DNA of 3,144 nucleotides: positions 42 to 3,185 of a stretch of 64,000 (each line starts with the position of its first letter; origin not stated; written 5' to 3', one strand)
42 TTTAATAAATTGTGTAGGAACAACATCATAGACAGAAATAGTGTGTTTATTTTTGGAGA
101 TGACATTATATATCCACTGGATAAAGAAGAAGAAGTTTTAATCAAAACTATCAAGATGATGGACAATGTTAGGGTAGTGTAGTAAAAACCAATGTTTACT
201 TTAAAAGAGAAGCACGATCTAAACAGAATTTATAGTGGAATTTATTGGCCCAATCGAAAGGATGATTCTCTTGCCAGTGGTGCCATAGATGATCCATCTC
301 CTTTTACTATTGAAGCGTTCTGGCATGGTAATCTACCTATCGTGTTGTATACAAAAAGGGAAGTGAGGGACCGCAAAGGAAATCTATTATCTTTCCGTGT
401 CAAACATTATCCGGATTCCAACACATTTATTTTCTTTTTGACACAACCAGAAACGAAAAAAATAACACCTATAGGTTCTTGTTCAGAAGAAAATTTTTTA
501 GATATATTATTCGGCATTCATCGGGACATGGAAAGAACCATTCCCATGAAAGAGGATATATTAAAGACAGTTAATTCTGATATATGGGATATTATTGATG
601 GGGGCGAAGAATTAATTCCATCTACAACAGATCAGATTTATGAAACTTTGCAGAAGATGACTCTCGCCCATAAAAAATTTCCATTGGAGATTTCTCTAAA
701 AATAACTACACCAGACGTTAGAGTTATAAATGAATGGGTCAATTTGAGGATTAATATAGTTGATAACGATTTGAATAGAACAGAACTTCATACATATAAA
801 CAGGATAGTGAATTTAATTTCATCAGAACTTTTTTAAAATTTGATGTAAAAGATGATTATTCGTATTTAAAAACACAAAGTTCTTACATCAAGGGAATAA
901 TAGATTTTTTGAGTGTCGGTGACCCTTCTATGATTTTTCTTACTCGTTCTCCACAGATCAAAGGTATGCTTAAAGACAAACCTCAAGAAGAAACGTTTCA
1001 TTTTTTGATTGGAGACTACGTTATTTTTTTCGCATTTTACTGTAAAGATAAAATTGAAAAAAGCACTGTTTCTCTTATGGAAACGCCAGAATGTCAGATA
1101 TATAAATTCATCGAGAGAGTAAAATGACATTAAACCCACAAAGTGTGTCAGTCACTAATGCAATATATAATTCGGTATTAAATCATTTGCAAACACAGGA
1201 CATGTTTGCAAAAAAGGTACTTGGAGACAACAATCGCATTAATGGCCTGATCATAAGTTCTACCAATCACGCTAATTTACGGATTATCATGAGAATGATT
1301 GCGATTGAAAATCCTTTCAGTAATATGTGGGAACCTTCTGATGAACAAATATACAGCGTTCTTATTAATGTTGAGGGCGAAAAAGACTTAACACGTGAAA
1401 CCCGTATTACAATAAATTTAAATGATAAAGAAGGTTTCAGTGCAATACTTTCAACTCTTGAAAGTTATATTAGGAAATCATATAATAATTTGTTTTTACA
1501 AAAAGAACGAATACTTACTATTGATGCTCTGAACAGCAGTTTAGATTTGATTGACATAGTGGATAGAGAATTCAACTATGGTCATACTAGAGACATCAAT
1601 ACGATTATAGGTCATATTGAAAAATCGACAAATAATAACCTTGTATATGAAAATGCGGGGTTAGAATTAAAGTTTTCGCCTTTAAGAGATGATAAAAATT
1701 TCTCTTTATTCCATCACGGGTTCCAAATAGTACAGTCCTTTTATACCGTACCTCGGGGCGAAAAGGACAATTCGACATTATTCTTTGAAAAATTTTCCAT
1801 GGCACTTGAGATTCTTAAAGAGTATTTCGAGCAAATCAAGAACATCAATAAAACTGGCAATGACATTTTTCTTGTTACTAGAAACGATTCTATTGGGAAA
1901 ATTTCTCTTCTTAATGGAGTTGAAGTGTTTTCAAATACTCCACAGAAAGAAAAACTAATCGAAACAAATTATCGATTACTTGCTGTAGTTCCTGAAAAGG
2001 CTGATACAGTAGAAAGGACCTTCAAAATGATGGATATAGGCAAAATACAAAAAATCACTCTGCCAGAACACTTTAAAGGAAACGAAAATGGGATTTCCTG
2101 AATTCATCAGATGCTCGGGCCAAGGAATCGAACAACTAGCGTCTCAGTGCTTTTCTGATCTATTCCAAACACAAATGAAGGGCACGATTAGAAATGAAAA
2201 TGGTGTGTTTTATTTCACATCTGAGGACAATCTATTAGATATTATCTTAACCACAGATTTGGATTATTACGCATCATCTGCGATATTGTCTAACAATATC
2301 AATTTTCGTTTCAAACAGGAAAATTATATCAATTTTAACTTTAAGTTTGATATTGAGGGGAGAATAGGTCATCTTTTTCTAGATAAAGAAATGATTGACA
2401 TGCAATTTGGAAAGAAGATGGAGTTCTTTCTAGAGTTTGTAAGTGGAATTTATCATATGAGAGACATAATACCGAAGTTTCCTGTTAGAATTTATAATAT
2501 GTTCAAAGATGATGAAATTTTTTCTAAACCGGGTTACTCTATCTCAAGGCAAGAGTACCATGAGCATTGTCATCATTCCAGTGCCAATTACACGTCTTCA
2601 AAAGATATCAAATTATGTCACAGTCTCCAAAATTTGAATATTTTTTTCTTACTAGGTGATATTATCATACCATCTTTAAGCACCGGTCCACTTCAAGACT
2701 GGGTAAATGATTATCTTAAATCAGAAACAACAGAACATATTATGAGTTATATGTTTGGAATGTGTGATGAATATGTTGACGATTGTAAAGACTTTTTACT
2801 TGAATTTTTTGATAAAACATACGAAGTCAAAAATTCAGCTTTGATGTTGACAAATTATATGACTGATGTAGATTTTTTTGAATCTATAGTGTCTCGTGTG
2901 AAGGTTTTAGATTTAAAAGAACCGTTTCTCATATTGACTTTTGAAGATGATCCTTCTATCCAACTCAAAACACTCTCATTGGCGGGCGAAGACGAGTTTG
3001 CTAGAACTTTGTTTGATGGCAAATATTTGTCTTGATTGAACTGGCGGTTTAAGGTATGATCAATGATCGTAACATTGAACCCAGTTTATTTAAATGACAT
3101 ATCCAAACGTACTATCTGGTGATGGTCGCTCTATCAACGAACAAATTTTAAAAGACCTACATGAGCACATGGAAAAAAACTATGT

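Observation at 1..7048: Tandem operon of at least eight divergent paralogs that share only a short C-terminal tail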

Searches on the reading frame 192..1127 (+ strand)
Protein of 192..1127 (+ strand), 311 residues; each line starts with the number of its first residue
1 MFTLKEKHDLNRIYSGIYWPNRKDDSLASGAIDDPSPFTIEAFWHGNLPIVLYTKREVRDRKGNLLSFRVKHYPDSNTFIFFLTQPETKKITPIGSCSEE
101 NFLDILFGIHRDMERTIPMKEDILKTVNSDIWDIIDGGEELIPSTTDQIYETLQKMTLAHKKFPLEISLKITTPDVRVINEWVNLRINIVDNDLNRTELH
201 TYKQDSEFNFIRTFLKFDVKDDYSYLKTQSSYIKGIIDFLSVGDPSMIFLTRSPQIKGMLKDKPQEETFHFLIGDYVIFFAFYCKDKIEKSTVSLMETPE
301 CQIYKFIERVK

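Call 4: search_protein_families(library=pfam, proteins=[window:192-1127:+], max_evalue=1)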
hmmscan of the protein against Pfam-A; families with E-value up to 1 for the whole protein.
window:192-1127:+ (311 aa): 0 families

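Call 5: search_protein_families(library=phrogs, proteins=[window:192-1127:+], max_evalue=0.1)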
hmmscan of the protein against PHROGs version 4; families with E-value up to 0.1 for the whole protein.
window:192-1127:+ (311 aa): 0 families

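Call 20: find_related_loci(query=window:192-1127:+, collection=viral_contigs, flank=10000)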
Query window:192-1127:+ (311 aa) in viral_contigs; peptide patterns used: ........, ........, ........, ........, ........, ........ (x = any residue, [..] = any of these).
6 stretches matched a pattern, but none encodes a relative of the query by tblastn (E <= 1e-3).

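Call 21: find_related_loci(query=window:192-1127:+, collection=metagenome_contigs, flank=10000)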
Query window:192-1127:+ (311 aa) in metagenome_contigs; peptide patterns used: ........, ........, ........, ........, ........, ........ (x = any residue, [..] = any of these).
168 stretches matched a pattern, but none encodes a relative of the query by tblastn (E <= 1e-3).
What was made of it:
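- Tried and rejected: The source contig is absent from the viral and metagenome collections (calls 20, 21).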

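Call 30: search_protein_families(library=padloc, proteins=[window:192-1127:+], max_evalue=1)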
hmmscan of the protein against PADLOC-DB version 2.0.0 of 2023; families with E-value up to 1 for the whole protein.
window:192-1127:+ (311 aa): 0 families

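Call 67: search_protein_families(library=ncbifam, proteins=[window:192-1127:+], max_evalue=0.1)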
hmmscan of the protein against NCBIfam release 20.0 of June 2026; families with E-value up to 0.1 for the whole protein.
window:192-1127:+ (311 aa): 0 families

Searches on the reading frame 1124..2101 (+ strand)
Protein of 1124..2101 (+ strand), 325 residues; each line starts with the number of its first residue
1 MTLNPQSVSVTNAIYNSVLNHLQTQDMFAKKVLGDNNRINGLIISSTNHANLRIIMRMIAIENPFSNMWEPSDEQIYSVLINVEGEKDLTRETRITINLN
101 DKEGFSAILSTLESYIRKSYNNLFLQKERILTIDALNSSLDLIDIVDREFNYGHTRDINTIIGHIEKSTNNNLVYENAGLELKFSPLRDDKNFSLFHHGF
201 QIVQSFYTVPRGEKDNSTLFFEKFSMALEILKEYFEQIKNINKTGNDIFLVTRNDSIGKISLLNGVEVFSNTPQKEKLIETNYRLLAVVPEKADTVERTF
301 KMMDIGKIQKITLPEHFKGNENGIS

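Call 4: search_protein_families(library=pfam, proteins=[window:1124-2101:+], max_evalue=1)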
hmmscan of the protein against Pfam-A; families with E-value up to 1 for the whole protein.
window:1124-2101:+ (325 aa): 3 families
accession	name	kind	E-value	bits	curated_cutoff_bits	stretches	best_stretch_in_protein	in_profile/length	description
PF04881.20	Adeno_GP19K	-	0.0096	16.3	27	1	35-84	8-57/133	Adenovirus GP19K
PF25505.1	ARM_CPL3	-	0.035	14.4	26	0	96-145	66-114/122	CPL3 ARM repeat domain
PF01941.24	AdoMet_Synthase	-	0.043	13.1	27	1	107-177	105-176/395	S-adenosylmethionine synthetase (AdoMet synthetase)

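Call 5: search_protein_families(library=phrogs, proteins=[window:1124-2101:+], max_evalue=0.1)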
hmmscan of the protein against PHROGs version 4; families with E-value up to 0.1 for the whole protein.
window:1124-2101:+ (325 aa): 0 families

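Call 30: search_protein_families(library=padloc, proteins=[window:1124-2101:+], max_evalue=1)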
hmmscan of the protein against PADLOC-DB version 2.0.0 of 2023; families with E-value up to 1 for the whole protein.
window:1124-2101:+ (325 aa): 0 families

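Call 67: search_protein_families(library=ncbifam, proteins=[window:1124-2101:+], max_evalue=0.1)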
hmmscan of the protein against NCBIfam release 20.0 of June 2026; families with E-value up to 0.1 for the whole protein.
window:1124-2101:+ (325 aa): 1 family
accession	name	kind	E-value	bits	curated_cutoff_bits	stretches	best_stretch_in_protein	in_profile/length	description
NF008351.0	PRK11138.1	equivalog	0.083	11.4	423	0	235-277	284-326/394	outer membrane protein assembly factor BamB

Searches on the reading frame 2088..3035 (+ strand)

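Call 4: search_protein_families(library=pfam, proteins=[window:2088-3035:+], max_evalue=1)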
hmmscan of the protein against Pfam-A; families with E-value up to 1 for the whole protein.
window:2088-3035:+ (315 aa): 1 family
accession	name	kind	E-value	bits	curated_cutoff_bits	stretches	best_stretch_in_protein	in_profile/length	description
PF06789.17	MINAR1_C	-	0.042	14.3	25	1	146-196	69-118/160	MINAR1 C-terminal domain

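Call 5: search_protein_families(library=phrogs, proteins=[window:2088-3035:+], max_evalue=0.1)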
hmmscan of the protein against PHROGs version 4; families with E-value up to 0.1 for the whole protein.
window:2088-3035:+ (315 aa): 1 family
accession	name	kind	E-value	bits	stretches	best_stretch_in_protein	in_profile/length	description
phrog_22203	-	unknown function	0.047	15.2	1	182-245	3-67/109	-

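Call 30: search_protein_families(library=padloc, proteins=[window:2088-3035:+], max_evalue=1)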
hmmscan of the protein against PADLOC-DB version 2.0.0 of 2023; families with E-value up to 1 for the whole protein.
window:2088-3035:+ (315 aa): 0 families

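Call 67: search_protein_families(library=ncbifam, proteins=[window:2088-3035:+], max_evalue=0.1)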
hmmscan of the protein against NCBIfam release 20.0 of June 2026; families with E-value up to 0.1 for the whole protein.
window:2088-3035:+ (315 aa): 0 families
